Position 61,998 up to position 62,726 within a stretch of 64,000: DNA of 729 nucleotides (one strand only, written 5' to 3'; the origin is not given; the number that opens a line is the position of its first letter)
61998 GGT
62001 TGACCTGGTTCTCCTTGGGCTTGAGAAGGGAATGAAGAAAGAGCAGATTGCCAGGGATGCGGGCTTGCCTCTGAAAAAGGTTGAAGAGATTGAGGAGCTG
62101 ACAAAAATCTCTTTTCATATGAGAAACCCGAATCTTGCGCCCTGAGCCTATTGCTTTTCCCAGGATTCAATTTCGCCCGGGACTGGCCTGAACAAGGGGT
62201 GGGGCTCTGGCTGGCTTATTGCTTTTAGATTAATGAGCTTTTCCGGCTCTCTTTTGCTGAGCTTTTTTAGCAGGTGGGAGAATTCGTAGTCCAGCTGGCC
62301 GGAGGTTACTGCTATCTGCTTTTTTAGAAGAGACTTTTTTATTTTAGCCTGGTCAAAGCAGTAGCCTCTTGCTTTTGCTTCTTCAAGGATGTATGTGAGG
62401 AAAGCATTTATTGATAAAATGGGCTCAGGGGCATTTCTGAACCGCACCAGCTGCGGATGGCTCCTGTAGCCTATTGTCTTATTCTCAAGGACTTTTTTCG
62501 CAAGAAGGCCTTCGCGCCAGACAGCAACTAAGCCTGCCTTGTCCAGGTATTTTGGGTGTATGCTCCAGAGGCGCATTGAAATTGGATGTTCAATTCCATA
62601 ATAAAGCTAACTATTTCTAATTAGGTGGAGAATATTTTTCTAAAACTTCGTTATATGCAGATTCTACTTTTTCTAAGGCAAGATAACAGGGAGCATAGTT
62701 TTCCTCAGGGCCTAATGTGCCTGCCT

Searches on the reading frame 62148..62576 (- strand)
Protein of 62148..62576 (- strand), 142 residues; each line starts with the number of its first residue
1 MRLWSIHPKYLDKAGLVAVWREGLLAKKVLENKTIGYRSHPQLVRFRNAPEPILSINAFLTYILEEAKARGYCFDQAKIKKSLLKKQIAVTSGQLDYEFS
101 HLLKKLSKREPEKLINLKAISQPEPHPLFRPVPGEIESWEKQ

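Call 3: search_protein_families(library=pfam, proteins=[window:62148-62576:-])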
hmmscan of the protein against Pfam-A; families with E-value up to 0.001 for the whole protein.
window:62148-62576:- (142 aa): 1 family
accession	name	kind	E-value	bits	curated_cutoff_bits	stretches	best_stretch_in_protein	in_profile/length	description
PF03013.19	Pyr_excise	-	8.5e-19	68.1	23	1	1-79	1-80/81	Pyrimidine dimer DNA glycosylase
